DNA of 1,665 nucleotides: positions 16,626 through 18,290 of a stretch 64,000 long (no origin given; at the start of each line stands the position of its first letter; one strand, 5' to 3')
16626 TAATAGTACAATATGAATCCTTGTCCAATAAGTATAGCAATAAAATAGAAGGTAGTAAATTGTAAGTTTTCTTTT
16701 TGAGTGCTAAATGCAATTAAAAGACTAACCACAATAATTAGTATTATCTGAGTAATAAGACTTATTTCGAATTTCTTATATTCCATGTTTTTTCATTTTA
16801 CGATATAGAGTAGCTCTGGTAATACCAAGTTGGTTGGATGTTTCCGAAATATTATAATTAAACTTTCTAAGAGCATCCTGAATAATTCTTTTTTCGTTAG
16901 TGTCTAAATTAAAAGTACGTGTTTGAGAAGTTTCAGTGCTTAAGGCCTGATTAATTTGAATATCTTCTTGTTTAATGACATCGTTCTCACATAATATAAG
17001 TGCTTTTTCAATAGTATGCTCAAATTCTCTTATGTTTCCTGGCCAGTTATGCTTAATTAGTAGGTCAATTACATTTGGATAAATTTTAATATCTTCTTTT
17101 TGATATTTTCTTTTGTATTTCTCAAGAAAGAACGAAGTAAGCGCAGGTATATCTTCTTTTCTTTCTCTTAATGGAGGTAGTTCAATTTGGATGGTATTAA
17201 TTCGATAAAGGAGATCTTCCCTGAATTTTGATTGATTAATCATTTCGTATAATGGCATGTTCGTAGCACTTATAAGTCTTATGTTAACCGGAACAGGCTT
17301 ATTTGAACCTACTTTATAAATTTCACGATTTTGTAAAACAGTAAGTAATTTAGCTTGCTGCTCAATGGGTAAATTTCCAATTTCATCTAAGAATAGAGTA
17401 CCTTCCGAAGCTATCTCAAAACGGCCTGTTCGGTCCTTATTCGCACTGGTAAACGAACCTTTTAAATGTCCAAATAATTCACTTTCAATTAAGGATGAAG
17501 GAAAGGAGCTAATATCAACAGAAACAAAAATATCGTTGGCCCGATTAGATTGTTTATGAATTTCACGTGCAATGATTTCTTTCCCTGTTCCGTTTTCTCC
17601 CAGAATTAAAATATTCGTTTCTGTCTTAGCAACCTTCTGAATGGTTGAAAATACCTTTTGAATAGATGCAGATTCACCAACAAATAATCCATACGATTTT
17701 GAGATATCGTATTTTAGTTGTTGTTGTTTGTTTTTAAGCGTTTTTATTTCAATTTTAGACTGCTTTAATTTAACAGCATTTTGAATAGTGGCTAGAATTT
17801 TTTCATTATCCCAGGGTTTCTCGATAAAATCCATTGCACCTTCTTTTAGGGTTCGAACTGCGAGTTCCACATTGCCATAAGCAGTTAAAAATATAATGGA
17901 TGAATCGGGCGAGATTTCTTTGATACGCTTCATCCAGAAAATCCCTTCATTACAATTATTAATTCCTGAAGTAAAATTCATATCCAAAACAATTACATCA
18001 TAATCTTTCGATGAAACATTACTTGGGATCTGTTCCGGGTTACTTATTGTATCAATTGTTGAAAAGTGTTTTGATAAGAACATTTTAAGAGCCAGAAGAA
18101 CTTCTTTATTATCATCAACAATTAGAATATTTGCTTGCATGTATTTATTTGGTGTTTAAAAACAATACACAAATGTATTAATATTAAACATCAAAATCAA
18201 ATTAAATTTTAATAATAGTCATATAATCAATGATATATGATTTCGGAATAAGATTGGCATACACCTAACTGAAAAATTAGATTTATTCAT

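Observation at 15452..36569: Four-fold tandem amplification of a complete sensor / sigma-54 activator / orphan FtsX permease cassette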

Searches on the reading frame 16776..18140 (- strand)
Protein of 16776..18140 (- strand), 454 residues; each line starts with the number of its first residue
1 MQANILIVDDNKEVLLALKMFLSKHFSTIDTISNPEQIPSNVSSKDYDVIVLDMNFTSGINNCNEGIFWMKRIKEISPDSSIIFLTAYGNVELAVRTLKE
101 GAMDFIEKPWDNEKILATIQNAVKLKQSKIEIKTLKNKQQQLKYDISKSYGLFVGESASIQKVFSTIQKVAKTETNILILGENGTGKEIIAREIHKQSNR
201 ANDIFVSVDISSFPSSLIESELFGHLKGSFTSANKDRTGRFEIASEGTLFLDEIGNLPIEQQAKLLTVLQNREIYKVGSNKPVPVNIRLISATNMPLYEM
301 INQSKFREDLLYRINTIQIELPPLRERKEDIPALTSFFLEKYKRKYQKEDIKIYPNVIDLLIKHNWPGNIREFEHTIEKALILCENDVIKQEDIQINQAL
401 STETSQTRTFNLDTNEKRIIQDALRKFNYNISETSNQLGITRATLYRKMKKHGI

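Call 3: search_protein_families(library=pfam, proteins=[window:16776-18140:-])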
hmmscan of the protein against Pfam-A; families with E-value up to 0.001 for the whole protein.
window:16776-18140:- (454 aa): 9 families
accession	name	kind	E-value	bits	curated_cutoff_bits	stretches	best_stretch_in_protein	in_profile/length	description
PF00158.32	Sigma54_activat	-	6.4e-66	221.6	20.2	1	154-320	2-168/168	Sigma-54 interaction domain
PF14532.12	Sigma54_activ_2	-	1.5e-23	84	25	1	154-324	1-138/138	Sigma-54 interaction domain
PF25601.1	AAA_lid_14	-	1.8e-22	79.4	27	1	325-400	1-76/87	AAA+ ATPase lid domain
PF00072.30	Response_reg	-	1.1e-20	74.3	30.2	1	5-119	1-110/111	Response regulator receiver domain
PF02954.25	HTH_8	-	1.8e-13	50.4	22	1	416-452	6-42/42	Bacterial regulatory protein, Fis family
PF07728.20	AAA_5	-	2.8e-06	27.8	22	1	176-295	1-123/139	AAA domain (dynein-related subfamily)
PF00004.35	AAA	-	4e-05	24.5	21.2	1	177-295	1-110/131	ATPase family associated with various cellular activities (AAA)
PF01078.27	Mg_chelatase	-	0.00024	21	20.3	0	171-295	19-158/207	Magnesium chelatase, subunit ChlI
PF13191.12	AAA_16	-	0.00057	20.9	32.6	1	153-270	2-121/167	AAA ATPase domain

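Call 11: search_protein_families(library=ncbifam, proteins=[window:16776-18140:-], max_evalue=0.00001)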
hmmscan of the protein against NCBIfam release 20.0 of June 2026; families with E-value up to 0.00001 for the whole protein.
window:16776-18140:- (454 aa): 70 families (the best 25 are shown)
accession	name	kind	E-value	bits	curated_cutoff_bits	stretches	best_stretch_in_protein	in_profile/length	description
TIGR02915.1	PEP_resp_reg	equivalog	5.4e-116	388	502.6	1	5-454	1-444/445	PEP-CTERM-box response regulator transcription factor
NF008469.0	PRK11361.1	equivalog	1.1e-108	363.9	714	1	3-454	5-456/461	acetoacetate metabolism transcriptional regulator AtoC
TIGR01818.1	ntrC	equivalog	6.8e-105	351.5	558.6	1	5-406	1-389/463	nitrogen regulation protein NR(I)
NF041552.1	TF_PrdR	equivalog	7.8e-102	341.4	795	1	122-452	241-576/577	sigma-54 dependent transcriptional regulator PrdR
TIGR01817.1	nifA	equivalog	9.8e-97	324.9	528.85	1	121-415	166-457/534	nif-specific transcriptional activator NifA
NF007689.0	PRK10365.1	equivalog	8.9e-96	321.3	760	1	3-450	6-440/441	sigma-54-dependent response regulator transcription factor ZraR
NF051870.1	NAssimRespRegNtrX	equivalog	5.1e-94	315.7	600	1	3-454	2-452/452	nitrogen assimilation response regulator NtrX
NF003451.0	PRK05022.1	equivalog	5.5e-94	315.7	476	1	117-453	157-509/512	nitric oxide reductase transcriptional regulator NorR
NF041946.1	LuxO_transreg_Vib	equivalog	1.5e-92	310.8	800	1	8-404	2-388/463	quorum-sensing sigma-54 dependent transcriptional regulator LuxO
NF049963.1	RespRegFlgRCampy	domain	7.6e-91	305.1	750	1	4-452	2-427/429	fla regulon two-component system response regulator FlgR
NF008176.1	PRK10923.1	equivalog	1.6e-88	297.4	620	1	3-396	4-383/469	nitrogen regulation protein NR(I)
NF038308.1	RNA_repair_RtcR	equivalog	8.9e-86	288.8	650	1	104-409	135-448/530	RNA repair transcriptional activator RtcR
NF050807.1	TransRegFlbDCaul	equivalog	1.9e-83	280.9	750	1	153-406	120-373/454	sigma-54-dependent transcriptional regulator FlbD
NF011958.0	PRK15429.1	equivalog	6.3e-81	273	830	1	140-454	369-686/692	formate hydrogenlyase transcriptional activator FlhA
NF011695.0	PRK15115.1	equivalog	9.9e-79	265.2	763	1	2-453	6-437/445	two-component system response regulator GlrR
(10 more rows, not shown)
